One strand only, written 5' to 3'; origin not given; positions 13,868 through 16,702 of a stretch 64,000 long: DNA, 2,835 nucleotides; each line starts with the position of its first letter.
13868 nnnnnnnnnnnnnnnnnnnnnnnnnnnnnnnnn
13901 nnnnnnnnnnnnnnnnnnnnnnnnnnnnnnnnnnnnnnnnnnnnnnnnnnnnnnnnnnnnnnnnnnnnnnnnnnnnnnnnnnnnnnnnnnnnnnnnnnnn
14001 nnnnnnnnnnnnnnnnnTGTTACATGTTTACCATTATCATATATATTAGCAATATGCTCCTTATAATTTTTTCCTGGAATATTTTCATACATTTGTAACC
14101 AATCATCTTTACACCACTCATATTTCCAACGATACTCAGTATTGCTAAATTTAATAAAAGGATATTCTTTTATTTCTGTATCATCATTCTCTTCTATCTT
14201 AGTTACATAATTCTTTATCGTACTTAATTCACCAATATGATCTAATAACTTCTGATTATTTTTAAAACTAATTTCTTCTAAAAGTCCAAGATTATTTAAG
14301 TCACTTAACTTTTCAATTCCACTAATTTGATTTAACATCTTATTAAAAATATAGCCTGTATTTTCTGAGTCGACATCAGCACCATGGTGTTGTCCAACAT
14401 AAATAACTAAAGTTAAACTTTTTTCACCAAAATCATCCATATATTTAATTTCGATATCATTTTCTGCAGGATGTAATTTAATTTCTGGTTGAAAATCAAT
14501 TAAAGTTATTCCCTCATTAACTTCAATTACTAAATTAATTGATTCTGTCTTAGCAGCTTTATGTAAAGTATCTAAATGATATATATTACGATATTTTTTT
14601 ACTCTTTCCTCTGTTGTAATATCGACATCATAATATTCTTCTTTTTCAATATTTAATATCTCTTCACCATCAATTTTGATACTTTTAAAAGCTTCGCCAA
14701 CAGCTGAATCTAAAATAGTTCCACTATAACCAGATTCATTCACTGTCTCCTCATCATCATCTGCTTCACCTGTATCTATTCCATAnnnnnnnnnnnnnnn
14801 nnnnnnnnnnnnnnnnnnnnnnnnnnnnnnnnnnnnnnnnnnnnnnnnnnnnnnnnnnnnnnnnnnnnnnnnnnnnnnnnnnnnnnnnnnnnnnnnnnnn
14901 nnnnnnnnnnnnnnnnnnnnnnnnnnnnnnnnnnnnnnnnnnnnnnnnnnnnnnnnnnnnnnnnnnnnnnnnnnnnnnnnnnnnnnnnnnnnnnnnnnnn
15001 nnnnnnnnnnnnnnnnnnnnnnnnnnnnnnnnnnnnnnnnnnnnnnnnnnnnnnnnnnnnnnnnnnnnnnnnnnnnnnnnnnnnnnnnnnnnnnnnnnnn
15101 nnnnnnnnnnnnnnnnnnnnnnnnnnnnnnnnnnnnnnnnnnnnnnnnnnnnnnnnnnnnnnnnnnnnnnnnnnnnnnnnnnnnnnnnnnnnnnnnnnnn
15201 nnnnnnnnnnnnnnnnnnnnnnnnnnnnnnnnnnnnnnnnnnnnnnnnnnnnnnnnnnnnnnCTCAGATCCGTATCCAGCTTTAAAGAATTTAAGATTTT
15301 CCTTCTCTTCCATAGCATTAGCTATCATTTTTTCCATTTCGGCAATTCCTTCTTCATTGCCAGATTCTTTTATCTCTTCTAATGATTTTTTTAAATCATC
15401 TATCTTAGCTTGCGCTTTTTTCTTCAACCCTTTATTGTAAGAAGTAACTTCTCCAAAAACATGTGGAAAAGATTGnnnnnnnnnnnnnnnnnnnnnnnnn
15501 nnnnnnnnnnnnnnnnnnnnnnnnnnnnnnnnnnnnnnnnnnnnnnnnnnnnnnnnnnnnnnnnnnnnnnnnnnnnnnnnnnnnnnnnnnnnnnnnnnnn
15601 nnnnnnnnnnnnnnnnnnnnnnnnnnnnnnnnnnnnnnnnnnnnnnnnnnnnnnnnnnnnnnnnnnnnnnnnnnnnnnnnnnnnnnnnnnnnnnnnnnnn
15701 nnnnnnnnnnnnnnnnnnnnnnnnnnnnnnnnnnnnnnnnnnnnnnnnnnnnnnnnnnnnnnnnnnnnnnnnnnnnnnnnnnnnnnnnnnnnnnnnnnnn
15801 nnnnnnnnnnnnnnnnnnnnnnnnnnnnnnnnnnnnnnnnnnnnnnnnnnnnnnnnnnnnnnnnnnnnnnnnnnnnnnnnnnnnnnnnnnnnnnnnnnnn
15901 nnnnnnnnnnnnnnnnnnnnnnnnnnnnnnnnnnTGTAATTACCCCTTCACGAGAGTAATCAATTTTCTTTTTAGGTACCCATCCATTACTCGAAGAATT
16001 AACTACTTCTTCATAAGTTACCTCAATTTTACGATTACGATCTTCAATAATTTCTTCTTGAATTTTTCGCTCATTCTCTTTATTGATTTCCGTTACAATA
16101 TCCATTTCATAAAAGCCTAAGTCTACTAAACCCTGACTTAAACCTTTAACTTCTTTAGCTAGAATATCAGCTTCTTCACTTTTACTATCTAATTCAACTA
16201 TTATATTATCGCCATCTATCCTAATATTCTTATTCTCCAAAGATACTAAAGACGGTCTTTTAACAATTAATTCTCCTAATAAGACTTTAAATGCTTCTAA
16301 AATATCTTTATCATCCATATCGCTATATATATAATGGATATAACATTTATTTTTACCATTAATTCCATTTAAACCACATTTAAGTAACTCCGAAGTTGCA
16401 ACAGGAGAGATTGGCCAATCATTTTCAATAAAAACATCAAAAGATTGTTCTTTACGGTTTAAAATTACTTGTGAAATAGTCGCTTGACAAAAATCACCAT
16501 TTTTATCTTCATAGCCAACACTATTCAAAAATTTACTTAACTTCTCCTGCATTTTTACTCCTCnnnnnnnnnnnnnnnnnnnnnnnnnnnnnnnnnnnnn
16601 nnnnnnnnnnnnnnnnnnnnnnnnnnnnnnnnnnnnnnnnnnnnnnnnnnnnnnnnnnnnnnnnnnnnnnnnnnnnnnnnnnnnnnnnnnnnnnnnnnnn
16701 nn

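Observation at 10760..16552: PolC is about 490 aa longer than canonical PolC because of at least five in-frame insertions that do not look like inteins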

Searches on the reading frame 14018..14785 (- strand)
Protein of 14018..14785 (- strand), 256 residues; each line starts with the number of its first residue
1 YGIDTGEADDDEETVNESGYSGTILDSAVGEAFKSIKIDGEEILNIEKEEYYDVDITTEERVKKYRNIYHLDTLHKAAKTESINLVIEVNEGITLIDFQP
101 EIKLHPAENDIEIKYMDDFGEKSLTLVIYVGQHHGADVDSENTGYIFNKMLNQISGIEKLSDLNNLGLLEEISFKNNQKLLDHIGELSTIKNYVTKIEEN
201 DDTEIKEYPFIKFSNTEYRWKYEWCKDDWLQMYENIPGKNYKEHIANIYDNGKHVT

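Call 13: search_protein_families(library=pfam, proteins=[window:14018-14785:-], max_evalue=10)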
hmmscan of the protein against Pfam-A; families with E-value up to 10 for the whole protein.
window:14018-14785:- (256 aa): 0 families

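Call 21: predict_structure(alignment_id=A2)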
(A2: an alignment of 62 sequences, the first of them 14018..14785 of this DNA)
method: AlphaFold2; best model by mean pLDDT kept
length: 256 residues; sequences in the alignment: 62
mean_pLDDT: 82.3   pTM: 0.46
mean pLDDT of the five models: 82.3, 80.9, 80.4, 80.3, 78.8
residues with pLDDT >= 90: 129; 70-90: 82; 50-70: 20; < 50: 25
segments of 3 or more residues with pLDDT < 50: 1-3, 5-20, 133-138
pLDDT, mean of each block of 10 residues (from residue 1): 39 36 79 93 89 80 86 85 94 93 88 93 91 53 77 91 91 94 94 88 76 93 91 89 88 58
secondary structure, 60 per line:
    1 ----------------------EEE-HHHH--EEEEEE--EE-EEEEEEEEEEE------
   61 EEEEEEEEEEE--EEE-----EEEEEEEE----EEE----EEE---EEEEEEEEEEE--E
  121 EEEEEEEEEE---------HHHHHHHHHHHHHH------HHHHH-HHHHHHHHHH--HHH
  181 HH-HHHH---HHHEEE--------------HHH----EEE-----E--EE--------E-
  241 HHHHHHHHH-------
elements in order: E23-25 H27-30 E33-38 E44-54 E61-71 E74-76 E82-89 E94-96 E101-103 E107-117 E120-130 H140-153 H160-164 H166-175 H178-182 H184-187 E194-196 E218-220 H241-249
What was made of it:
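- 14720..14770 (-): Acidic linker leading into insert B (aa 595-611, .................). Predicted disordered; net charge -7. pLDDT <50 for model residues 1-20 (call 21).
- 14396..14719 (-): Insert B (aa 612-719). An acidic all-beta (Ig-like sandwich) domain inserted three residues before the ExoIII catalytic His of the proofreading exonuclease. Conserved SK(T/S)(E/D), LHPAxN and YVG motifs. AlphaFold2 predicts 9 strands with pLDDT about 90 (call 21).
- On Ig-like beta-sandwich (insert B): All-beta model with pLDDT about 90 (call 21).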

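Call 23: fold_search(model_id=the predicted structure, library=pdb)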
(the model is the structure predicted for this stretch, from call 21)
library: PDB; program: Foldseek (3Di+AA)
matches with E <= 10: 1016; with E <= 0.001: 0
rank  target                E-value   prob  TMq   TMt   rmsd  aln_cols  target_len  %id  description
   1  6v8o_H                2.3e-02  0.89  0.20  0.34  16.8       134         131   10  RSC core (released 2020-01-15)
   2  6k15_X                3.2e-02  0.91  0.18  0.28  12.4       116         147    7  RSC substrate-recruitment module (released 2019-11-13)
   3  4ak1                  6.1e-02  0.54  0.16  0.08   9.7       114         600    9  Structure of BT4661, a SusE-like surface located polysaccharide binding protein from the Bacteroides thetaiotaomicron he (released 2013-03-06)
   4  4r5o_D                6.4e-02  0.94  0.18  0.12   4.0        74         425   12  Crystal structure of a Quinonprotein alcohol dehydrogenase-like protein (BT1487) from Bacteroides thetaiotaomicron VPI (released 2014-09-10)
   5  2h7w_B                7.2e-02  0.13  0.10  0.16   9.9       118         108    8  Crystal structure of Chagasin, the endogenous cysteine-protease inhibitor from Trypanosoma cruzi (released 2006-10-10)
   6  4r5o_B                8.6e-02  0.91  0.18  0.12   4.1        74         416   12  Crystal structure of a Quinonprotein alcohol dehydrogenase-like protein (BT1487) from Bacteroides thetaiotaomicron VPI (released 2014-09-10)
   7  5f2v_P                9.1e-02  0.18  0.08  0.11  16.1       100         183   14  Crystal structure of the small alarmone synthethase 1 from Bacillus subtilis bound to AMPCPP (released 2015-12-16)
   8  5f2v_S                9.6e-02  0.20  0.08  0.11  16.9       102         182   13  Crystal structure of the small alarmone synthethase 1 from Bacillus subtilis bound to AMPCPP (released 2015-12-16)
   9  6q2n_E                9.6e-02  0.20  0.12  0.07  12.0       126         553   13  Cryo-EM structure of RET/GFRa1/GDNF extracellular complex (released 2019-10-02)
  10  4r5o_A                1.1e-01  0.75  0.17  0.11   4.6        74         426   12  Crystal structure of a Quinonprotein alcohol dehydrogenase-like protein (BT1487) from Bacteroides thetaiotaomicron VPI (released 2014-09-10)
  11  1ev2_G                1.1e-01  0.33  0.16  0.20  21.0       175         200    9  CRYSTAL STRUCTURE OF FGF2 IN COMPLEX WITH THE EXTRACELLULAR LIGAND BINDING DOMAIN OF FGF RECEPTOR 2 (FGFR2) (released 2000-05-31)
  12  5f2v_Z                1.1e-01  0.16  0.08  0.11  17.3       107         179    9  Crystal structure of the small alarmone synthethase 1 from Bacillus subtilis bound to AMPCPP (released 2015-12-16)
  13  2l04_MODEL_1_A        1.1e-01  0.47  0.14  0.30   9.1        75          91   11  The Solution Structure of the C-terminal Ig-like Domain of the Bacteriophage Lambda Tail Tube Protein (released 2010-09-22)
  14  4ok0_B                1.1e-01  0.25  0.13  0.14  16.4       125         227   18  Crystal structure of putative nucleotidyltransferase from H. pylori (released 2014-04-09)
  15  4ftd                  1.2e-01  0.85  0.20  0.12  16.2       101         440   10  Crystal structure of a DUF4623 family protein (BACEGG_03550) from Bacteroides eggerthii DSM 20697 at 1.91 A resolution (released 2012-08-22)
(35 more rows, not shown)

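Call 32: fold_search(model_id=the predicted structure, library=viral)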
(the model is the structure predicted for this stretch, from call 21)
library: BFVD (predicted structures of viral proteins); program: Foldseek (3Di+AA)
matches with E <= 10: 726; with E <= 0.001: 0
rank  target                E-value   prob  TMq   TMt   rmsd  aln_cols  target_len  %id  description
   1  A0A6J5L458            4.2e-03  1.00  0.23  0.24  14.3       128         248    8  Uncharacterized protein [uncultured Caudovirales phage]
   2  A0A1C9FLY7            1.1e-02  0.41  0.15  0.10  17.5       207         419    7  (no name in the UniProt tables at hand)
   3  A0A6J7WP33            2.4e-02  0.41  0.15  0.10  17.1       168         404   11  DUF1566 domain-containing protein [uncultured Caudovirales phage]
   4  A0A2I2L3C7            3.4e-02  0.08  0.12  0.05  26.1       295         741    9  Immunoglobulin-like fold protein [Orpheovirus IHUMI-LCC2]
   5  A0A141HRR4            3.8e-02  0.44  0.15  0.07  18.2       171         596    7  (no name in the UniProt tables at hand)
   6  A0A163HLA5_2          3.8e-02  0.23  0.14  0.06  20.5       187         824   10  E3L [Bat mastadenovirus WIV11]
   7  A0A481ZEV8            4.5e-02  0.51  0.21  0.06  22.7       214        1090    7  Putative Ig domain protein [Pithovirus LCPAC404]
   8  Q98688                4.7e-02  0.84  0.18  0.42  11.9        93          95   11  BOLF1 (Fragment) [Simian cytomegalovirus]
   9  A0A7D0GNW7            5.3e-02  0.66  0.17  0.05  16.5       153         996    8  (no name in the UniProt tables at hand)
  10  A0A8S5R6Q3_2          5.3e-02  0.16  0.15  0.05  18.4       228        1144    7  Uncharacterized protein [Myoviridae sp. ctBoB21]
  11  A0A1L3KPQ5            6.0e-02  0.21  0.14  0.04  22.2       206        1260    9  (no name in the UniProt tables at hand)
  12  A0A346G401            6.3e-02  0.16  0.14  0.15  24.5       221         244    7  (no name in the UniProt tables at hand)
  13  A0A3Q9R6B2            6.7e-02  0.80  0.16  0.18   4.5        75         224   11  (no name in the UniProt tables at hand)
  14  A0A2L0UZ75            6.7e-02  0.28  0.15  0.11  15.6       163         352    9  Uncharacterized protein [Agrobacterium phage Atu_ph07]
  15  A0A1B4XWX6            7.1e-02  0.47  0.17  0.05  22.8       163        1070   10  Tail collar domain [Tenacibaculum phage pT24]
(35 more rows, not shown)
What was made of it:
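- On Ig-like beta-sandwich (insert B): The best Foldseek hits have E of about 0.004 or weaker and TM <=0.23 on the two-domain query; they are mostly Ig, FN3 or BIG2-like (calls 23, 32).
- Tried and rejected: Structural neighbours for B-C: Foldseek against PDB and BFVD gave nothing at E<1e-3 (calls 23, 32).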

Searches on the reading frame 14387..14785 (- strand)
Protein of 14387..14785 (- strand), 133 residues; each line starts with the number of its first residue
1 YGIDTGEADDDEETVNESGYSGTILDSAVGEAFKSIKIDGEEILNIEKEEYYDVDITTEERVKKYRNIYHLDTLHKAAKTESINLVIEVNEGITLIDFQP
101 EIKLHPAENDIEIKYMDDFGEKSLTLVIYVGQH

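Call 13: search_protein_families(library=pfam, proteins=[window:14387-14785:-], max_evalue=10)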
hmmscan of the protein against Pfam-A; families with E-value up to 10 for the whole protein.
window:14387-14785:- (133 aa): 2 families
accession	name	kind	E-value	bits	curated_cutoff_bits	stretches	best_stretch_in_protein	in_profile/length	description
PF10209.14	DUF2340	-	0.054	14.3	25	1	53-96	37-82/120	Uncharacterized conserved protein (DUF2340)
PF14154.11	DUF4306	-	0.15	12.7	27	1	39-85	21-69/88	Domain of unknown function (DUF4306)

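Call 35: search_solved_structures(query=A4, max_evalue=10)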
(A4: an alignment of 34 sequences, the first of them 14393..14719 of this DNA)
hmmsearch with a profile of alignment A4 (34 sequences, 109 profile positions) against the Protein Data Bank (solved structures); distinct sequences matched with E-value up to 10: 1.
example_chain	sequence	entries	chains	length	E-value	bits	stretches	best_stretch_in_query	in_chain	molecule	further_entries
5y9v_A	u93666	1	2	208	1.6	12.2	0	51-92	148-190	Ryanodine receptor 1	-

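Call 43: search_protein_representatives(alignment_id=A4)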
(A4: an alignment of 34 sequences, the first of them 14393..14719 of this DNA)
Query: 34 sequences, 109 profile positions. Proteins with E-value up to 0.001 (for the whole library): 5; up to 1e-10: 2; up to 1e-30: 0. The best 5 are listed.
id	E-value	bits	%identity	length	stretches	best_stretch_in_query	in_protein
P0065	2.6e-30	120.9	-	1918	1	1-109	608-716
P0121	5.6e-20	87.7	-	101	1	22-101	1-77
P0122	1.6e-05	41.2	-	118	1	45-106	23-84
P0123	4.3e-05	39.8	-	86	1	3-44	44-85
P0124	1.3e-04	38.3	-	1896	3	62-103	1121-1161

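Call 67: search_protein_families(library=pfam, alignment_id=A4, max_evalue=1)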
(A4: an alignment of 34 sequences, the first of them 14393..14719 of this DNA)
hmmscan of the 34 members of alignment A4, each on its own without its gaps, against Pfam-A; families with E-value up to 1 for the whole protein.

A. member 1, window:14393-14719:- (109 aa): 3 families
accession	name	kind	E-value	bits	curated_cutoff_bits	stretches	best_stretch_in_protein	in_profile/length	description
PF10209.14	DUF2340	-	0.04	14.8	25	1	31-74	37-82/120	Uncharacterized conserved protein (DUF2340)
PF14154.11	DUF4306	-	0.095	13.3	27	1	17-64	21-70/88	Domain of unknown function (DUF4306)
PF10703.15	MoaF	-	0.18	12.2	23.3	1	44-73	71-100/108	MoaF N-terminal domain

B. families by the number of members that match (of 34 scanned): 57 families (the first 25 are shown)
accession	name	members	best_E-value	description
PF25444.1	THBD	5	0.032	Thrombomodulin-like domain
PF23750.1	RsgI_M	2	0.0048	Anti-sigma factor RsgI-like central domain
PF25753.1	SF0329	2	0.0092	SF0329 protein family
PF10209.14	DUF2340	2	0.03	Uncharacterized conserved protein (DUF2340)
PF01325.25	Fe_dep_repress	2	0.033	Iron dependent repressor, N-terminal DNA binding domain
PF04703.18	FaeA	2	0.14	FaeA-like protein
PF11614.14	FixG_C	1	3.1e-05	IG-like fold at C-terminal of FixG, putative oxidoreductase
PF18764.7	nos_propeller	1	0.00046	Nitrous oxide reductase propeller repeat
PF17583.7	DUF5484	1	0.0034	Family of unknown function (DUF5484)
PF01000.31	RNA_pol_A_bac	1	0.0076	RNA polymerase Rpb3/RpoA insert domain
PF14535.12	AMP-binding_C_2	1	0.0082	AMP-binding enzyme C-terminal domain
PF00789.26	UBX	1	0.0099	UBX domain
PF07550.17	Shr-like_HID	1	0.01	Heme-binding protein Shr-like, Hb-interacting domain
PF17433.7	Glyco_hydro_49N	1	0.011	Glycosyl hydrolase family 49 N-terminal Ig-like domain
PF22392.1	Cmr7b-like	1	0.013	Cmr7b-like, BtrG-like domain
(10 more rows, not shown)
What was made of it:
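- On Ig-like beta-sandwich (insert B): Pfam gives sporadic Ig-like hits in single members, such as FixG_C at 3e-5 (call 67).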

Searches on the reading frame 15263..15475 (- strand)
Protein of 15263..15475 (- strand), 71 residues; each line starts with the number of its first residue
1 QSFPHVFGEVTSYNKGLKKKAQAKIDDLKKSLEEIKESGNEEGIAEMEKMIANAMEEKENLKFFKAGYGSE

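Call 13: search_protein_families(library=pfam, proteins=[window:15263-15475:-], max_evalue=10)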
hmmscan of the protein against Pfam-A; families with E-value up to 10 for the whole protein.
window:15263-15475:- (71 aa): 6 families
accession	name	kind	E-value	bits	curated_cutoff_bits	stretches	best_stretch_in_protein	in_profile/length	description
PF16342.10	DUF4972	-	0.008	16.5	28.8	1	22-62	81-121/128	Domain of unknown function (DUF4972)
PF00558.24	Vpu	-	0.036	14.3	24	1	13-61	27-75/81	Vpu protein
PF16516.10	CC2-LZ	-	0.042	14.7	35.3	1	15-66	7-59/100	Leucine zipper of domain CC2 of NEMO, NF-kappa-B essential modulator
PF17100.10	NACHT_N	-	0.051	13.9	30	1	10-61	19-70/220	N-terminal domain of NWD NACHT-NTPase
PF15605.11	Ntox28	-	0.059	13.9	25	1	9-64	59-110/113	Bacterial toxin 28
PF07373.16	CAMP_factor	-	0.094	12.6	23.3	1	18-62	6-50/219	CAMP factor (Cfa)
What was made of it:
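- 15284..15457 (-): Insert A (aa 366-423). A K/E-rich, probably helical-hairpin expansion of the PHP loop between the ITDHD strand/helix and the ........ strand. The reference and many relatives have 9-18 aa here. Only coiled-coil-like noise in Pfam (call 13).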

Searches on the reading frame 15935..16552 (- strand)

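Call 13: search_protein_families(library=pfam, proteins=[window:15935-16552:-], max_evalue=10)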
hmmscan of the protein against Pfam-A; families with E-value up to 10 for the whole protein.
window:15935-16552:- (206 aa): 2 families
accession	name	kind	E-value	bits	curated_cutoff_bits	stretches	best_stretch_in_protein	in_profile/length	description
PF11490.13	DNA_pol3_a_NII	-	0.0044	17.3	26.3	1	105-175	21-91/117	DNA polymerase III polC-type N-terminus II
PF06589.16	CRA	-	0.15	12.6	26.6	1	64-138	27-89/123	Circumsporozoite-related antigen (CRA)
